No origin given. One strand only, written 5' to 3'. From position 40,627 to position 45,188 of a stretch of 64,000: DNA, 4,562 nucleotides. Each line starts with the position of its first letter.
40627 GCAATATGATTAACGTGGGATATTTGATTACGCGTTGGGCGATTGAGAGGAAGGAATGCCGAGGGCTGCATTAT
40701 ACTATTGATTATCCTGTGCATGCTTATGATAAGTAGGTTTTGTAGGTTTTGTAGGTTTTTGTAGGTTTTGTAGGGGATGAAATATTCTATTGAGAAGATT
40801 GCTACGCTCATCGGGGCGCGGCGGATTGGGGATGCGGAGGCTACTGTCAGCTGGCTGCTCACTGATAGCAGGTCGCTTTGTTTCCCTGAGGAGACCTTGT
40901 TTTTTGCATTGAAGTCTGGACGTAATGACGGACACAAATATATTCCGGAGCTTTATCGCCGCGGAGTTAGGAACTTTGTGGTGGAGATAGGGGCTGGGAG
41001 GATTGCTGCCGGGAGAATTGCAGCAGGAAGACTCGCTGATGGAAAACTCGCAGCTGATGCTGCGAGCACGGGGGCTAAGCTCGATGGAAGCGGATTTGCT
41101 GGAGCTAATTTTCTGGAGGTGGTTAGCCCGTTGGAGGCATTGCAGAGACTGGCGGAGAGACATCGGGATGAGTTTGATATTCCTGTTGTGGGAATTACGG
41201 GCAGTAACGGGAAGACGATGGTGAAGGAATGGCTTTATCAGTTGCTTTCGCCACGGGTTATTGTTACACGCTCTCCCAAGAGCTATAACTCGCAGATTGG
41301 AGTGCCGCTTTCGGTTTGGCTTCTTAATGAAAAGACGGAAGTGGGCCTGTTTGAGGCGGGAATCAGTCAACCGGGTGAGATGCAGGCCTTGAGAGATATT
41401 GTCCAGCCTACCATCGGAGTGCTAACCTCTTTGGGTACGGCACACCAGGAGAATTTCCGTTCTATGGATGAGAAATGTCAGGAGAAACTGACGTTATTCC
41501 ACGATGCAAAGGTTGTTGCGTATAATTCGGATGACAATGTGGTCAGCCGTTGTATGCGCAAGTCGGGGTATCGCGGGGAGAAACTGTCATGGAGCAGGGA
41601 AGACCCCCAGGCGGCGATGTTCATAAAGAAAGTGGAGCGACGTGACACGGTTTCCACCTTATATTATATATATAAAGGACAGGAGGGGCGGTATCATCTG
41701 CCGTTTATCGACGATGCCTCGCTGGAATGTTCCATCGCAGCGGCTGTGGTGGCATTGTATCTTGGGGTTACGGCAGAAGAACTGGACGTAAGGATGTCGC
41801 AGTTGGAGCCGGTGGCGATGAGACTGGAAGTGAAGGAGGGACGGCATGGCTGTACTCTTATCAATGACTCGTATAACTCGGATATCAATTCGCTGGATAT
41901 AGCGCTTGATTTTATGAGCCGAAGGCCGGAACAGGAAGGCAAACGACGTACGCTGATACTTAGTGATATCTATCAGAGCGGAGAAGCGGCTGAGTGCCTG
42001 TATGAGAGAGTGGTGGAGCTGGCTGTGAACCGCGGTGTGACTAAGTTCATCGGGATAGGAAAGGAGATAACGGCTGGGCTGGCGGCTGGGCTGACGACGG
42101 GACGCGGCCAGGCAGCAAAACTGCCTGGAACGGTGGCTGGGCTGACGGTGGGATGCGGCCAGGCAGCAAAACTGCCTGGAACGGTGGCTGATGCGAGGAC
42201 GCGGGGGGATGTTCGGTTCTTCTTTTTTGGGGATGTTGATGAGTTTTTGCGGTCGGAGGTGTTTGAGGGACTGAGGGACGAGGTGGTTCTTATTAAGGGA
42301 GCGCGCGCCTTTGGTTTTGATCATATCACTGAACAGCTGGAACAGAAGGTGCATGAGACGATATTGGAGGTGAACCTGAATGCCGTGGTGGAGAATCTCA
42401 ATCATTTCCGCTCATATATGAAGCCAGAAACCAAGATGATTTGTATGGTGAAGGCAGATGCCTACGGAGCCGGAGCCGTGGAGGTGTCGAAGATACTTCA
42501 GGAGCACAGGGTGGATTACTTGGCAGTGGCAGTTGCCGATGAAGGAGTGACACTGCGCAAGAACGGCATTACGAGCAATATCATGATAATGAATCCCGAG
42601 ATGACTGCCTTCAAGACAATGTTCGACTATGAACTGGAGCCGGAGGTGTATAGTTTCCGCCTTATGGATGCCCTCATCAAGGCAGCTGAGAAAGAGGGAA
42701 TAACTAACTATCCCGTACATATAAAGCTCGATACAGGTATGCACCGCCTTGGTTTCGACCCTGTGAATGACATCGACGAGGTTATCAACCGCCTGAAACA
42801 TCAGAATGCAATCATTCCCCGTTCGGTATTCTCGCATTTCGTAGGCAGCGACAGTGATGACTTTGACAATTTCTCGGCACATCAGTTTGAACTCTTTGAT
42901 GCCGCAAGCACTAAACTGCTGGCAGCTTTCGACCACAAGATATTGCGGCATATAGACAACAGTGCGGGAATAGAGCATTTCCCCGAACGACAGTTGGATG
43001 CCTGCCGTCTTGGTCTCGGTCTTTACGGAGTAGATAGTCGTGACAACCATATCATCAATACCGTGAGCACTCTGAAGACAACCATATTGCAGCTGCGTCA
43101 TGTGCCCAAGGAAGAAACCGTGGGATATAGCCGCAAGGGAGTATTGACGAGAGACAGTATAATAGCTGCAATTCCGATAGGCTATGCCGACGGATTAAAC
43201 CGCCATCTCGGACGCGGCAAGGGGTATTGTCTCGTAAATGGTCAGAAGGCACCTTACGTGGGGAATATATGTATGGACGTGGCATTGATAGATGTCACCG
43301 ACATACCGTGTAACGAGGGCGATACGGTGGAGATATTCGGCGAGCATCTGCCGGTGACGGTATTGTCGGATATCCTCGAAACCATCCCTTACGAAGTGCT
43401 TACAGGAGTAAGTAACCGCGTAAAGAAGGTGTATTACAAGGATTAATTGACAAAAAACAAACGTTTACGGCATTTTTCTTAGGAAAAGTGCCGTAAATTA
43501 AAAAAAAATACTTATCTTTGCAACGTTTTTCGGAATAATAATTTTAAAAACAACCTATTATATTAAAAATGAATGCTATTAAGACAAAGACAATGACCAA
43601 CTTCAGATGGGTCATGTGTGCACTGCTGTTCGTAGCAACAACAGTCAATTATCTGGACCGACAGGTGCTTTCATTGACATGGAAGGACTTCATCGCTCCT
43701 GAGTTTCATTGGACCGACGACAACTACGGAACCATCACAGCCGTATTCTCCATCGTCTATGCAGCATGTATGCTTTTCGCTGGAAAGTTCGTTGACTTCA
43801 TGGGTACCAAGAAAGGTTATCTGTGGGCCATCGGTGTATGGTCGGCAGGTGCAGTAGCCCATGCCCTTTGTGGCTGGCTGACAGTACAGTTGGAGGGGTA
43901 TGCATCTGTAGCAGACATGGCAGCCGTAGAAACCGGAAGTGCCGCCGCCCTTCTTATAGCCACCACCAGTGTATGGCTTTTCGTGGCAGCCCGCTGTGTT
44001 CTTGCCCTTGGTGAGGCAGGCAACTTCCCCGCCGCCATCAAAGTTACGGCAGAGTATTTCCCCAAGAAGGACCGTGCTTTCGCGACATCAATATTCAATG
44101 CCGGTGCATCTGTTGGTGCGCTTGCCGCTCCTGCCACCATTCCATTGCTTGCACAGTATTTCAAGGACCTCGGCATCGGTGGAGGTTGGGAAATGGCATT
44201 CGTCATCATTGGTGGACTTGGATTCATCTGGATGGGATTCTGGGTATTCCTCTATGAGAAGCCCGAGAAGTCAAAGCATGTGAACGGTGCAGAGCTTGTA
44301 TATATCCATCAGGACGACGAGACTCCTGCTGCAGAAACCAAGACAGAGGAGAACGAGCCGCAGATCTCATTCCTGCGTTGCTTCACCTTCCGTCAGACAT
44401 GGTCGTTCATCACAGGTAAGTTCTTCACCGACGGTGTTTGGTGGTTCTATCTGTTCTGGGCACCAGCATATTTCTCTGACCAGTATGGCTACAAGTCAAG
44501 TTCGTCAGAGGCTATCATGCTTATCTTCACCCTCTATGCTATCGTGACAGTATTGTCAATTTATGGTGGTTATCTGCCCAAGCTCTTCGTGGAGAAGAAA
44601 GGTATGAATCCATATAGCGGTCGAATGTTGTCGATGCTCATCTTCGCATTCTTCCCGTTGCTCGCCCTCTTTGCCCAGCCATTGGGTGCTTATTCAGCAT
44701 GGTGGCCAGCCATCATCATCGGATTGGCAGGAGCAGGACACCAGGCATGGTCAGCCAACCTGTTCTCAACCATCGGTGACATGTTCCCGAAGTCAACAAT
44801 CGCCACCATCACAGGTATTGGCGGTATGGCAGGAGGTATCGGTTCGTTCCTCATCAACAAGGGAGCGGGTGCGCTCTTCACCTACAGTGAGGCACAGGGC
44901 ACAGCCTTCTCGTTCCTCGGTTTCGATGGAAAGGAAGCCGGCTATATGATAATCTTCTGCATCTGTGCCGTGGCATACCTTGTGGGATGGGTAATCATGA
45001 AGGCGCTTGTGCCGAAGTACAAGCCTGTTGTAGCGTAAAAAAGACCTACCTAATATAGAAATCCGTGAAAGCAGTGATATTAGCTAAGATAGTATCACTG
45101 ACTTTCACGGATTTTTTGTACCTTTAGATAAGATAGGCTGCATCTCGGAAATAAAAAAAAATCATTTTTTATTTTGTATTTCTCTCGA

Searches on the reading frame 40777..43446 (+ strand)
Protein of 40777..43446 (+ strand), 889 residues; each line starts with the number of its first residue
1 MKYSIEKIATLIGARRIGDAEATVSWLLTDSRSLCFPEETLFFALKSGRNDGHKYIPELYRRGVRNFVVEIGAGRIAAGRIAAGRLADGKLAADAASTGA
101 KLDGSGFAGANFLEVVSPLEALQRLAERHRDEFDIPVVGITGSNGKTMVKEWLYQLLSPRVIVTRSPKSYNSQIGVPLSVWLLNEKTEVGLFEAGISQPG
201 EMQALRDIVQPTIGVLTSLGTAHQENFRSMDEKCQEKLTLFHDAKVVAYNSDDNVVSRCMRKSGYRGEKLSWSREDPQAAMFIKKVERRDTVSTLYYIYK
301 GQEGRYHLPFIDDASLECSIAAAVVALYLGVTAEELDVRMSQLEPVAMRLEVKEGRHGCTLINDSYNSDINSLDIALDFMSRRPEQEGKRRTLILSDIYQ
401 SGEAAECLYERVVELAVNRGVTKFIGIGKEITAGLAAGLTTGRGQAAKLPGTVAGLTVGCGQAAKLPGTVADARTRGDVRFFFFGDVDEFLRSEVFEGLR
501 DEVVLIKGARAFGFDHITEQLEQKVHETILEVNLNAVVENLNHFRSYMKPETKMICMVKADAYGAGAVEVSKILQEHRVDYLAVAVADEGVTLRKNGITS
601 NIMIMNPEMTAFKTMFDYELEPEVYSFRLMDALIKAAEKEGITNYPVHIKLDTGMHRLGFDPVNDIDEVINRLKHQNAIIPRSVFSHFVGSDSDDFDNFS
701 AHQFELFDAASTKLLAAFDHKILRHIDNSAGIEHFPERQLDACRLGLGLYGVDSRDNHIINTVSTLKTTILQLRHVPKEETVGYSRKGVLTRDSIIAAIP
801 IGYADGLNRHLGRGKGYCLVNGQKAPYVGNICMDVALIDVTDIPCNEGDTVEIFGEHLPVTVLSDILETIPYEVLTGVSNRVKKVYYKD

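Call 69: search_protein_families(library=pfam, proteins=[window:40777-43446:+], max_evalue=0.00001)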
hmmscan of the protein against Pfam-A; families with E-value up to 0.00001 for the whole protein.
window:40777-43446:+ (889 aa): 3 families
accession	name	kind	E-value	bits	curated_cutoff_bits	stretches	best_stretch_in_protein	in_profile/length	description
PF01168.26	Ala_racemase_N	-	1.2e-52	179.2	24.1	1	532-752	1-218/220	Alanine racemase, N-terminal domain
PF00842.27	Ala_racemase_C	-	1.1e-38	132.2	25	1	763-886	1-127/127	Alanine racemase, C-terminal domain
PF08245.18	Mur_ligase_M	-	1.4e-24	87.6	24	1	140-325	1-199/200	Mur ligase middle domain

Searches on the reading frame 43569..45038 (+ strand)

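Call 6: search_protein_families(library=pfam, proteins=[window:43569-45038:+])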
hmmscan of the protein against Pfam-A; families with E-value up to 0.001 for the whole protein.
window:43569-45038:+ (489 aa): 2 families
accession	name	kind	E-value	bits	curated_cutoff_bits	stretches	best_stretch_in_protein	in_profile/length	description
PF07690.21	MFS_1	-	1.3e-47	162.8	33.4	1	20-428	1-345/347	Major Facilitator Superfamily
PF00083.30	Sugar_tr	-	4.8e-09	36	22.3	1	38-466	29-439/452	Sugar (and other) transporter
